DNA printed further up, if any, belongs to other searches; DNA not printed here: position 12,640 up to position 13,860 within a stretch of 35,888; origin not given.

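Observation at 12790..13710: Signal-peptide-bearing fusion of an AroQ chorismate mutase domain and a VanX/DdpX D-Ala-D-Ala dipeptidase domain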

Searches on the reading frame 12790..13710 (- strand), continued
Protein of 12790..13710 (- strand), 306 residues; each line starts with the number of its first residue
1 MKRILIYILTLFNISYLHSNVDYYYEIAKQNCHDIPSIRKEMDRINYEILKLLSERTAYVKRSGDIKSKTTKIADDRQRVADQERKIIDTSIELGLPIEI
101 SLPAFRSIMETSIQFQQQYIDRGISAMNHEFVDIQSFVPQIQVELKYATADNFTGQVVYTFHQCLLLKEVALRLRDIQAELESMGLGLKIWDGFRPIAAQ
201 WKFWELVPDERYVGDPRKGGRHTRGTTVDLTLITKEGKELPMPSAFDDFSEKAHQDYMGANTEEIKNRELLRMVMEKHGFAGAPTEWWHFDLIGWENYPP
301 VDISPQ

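Call 55: fold_search(model_id=the predicted structure, library=pdb)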
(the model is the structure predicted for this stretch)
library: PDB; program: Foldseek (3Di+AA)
matches with E <= 10: 192; with E <= 0.001: 9
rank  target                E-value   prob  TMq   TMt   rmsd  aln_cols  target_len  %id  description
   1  1r44_A                1.4e-11  1.00  0.44  0.65   5.9       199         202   31  Crystal Structure of VanX (released 2004-06-15)
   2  4mph_A                7.5e-05  1.00  0.31  0.49   5.5       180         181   19  Crystal structure of BaLdcB / VanY-like L,D-carboxypeptidase Zinc(II)-bound (released 2013-09-25)
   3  4mph_B                2.1e-04  1.00  0.31  0.48   5.3       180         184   20  Crystal structure of BaLdcB / VanY-like L,D-carboxypeptidase Zinc(II)-bound (released 2013-09-25)
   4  4jid_A                3.0e-04  1.00  0.31  0.48   5.7       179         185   18  Crystal structure of BaLdcB / VanY-like L,D-carboxypeptidase Zinc(II)-free (released 2013-04-03)
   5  4jid_B                3.0e-04  1.00  0.31  0.50   5.4       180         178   19  Crystal structure of BaLdcB / VanY-like L,D-carboxypeptidase Zinc(II)-free (released 2013-04-03)
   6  4mut_B                6.0e-04  1.00  0.27  0.41   7.6       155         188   21  Crystal structure of vancomycin resistance D,D-dipeptidase/D,D-pentapeptidase VanXYc D59S mutant in complex with D-Ala (released 2013-10-09)
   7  6akv                  7.1e-04  1.00  0.29  0.55   5.9       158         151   20  Crystal structure of LysB4, the endolysin from Bacillus cereus-targeting bacteriophage B4 (released 2019-02-13)
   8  4mus_A                8.0e-04  1.00  0.27  0.41  11.9       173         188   20  Crystal structure of vancomycin resistance D,D-dipeptidase/D,D-pentapeptidase VanXYc D59S mutant in complex with D-Ala (released 2013-10-09)
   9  2vo9_A                9.5e-04  1.00  0.30  0.57   5.3       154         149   18  CRYSTAL STRUCTURE OF THE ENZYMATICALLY ACTIVE DOMAIN OF THE LISTERIA MONOCYTOGENES BACTERIOPHAGE 500 ENDOLYSIN PLY500 (released 2008-02-19)
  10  4oak_A                6.0e-03  0.99  0.28  0.42  10.9       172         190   19  Crystal structure of vancomycin resistance D,D-dipeptidase/D,D-pentapeptidase VanXYc D59S mutant in complex with D-Ala (released 2014-01-15)
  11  4mur_A                6.3e-03  0.99  0.26  0.39   7.6       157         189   19  Crystal structure of vancomycin resistance D,D-dipeptidase/D,D-pentapeptidase VanXYc D59S mutant (released 2013-10-02)
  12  4ox3                  7.1e-03  0.99  0.30  0.40   7.5       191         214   15  Structure of the LdcB LD-carboxypeptidase reveals the molecular basis of peptidoglycan recognition (released 2014-06-11)
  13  4mut_A                8.0e-03  0.99  0.27  0.41   6.6       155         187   17  Crystal structure of vancomycin resistance D,D-dipeptidase/D,D-pentapeptidase VanXYc D59S mutant in complex with D-Ala (released 2013-10-09)
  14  5hnm_B                1.1e-02  0.98  0.26  0.41   9.0       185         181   16  Crystal structure of vancomycin resistance D,D-pentapeptidase VanY E175A mutant from VanB-type resistance cassette in  (released 2016-02-10)
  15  5hnm_C                1.1e-02  0.98  0.25  0.41   9.4       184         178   16  Crystal structure of vancomycin resistance D,D-pentapeptidase VanY E175A mutant from VanB-type resistance cassette in  (released 2016-02-10)
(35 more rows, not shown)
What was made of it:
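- On DdpX/VanX D-Ala-D-Ala dipeptidases (Peptidase_M15, subfamily D): Call 55: 1r44_A at E 1.4e-11, target-normalised TM 0.65.
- Closest known: DdpX. Same: VanX is the best fold match (call 55).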

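Call 72: find_encoding_contigs(protein=P0028, flank=3000, max_places=2)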
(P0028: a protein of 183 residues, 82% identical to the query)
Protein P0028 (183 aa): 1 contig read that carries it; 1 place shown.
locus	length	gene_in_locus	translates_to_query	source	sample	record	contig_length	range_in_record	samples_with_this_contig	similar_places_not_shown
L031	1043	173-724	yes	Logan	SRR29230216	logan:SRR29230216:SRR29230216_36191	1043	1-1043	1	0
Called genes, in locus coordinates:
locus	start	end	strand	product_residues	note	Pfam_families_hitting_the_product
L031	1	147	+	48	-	?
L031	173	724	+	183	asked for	PF01427:Peptidase_M15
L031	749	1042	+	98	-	?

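Call 73: find_encoding_contigs(protein=P0248, flank=6000, max_places=2)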
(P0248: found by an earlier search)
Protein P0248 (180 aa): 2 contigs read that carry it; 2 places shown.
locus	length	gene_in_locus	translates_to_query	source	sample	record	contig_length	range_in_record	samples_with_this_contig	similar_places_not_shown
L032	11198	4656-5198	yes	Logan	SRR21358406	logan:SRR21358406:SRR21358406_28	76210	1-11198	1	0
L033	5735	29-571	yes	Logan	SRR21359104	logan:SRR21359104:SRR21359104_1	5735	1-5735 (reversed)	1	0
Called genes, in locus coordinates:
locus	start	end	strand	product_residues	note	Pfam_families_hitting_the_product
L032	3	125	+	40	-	?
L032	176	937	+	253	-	PF00376:MerR, PF13411:MerR_1, PF07739:TipAS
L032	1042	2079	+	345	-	PF00561:Abhydrolase_1, PF12697:Abhydrolase_6, PF12146:Hydrolase_4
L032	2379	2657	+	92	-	PF18931:DUF5680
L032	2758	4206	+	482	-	-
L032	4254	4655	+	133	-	PF01817:CM_2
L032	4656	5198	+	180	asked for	PF01427:Peptidase_M15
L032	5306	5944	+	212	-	PF00702:Hydrolase, PF13419:HAD_2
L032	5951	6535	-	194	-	-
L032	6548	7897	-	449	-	-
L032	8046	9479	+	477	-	PF01370:Epimerase, PF05368:NmrA (weak), PF13460:NAD_binding_10, PF11066:DUF2867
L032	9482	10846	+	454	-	PF00875:DNA_photolyase, PF03441:FAD_binding_7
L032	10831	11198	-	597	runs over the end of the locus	PF00664:ABC_membrane, PF00005:ABC_tran, PF02463:SMC_N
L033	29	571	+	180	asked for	PF01427:Peptidase_M15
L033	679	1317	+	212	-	PF00702:Hydrolase, PF13419:HAD_2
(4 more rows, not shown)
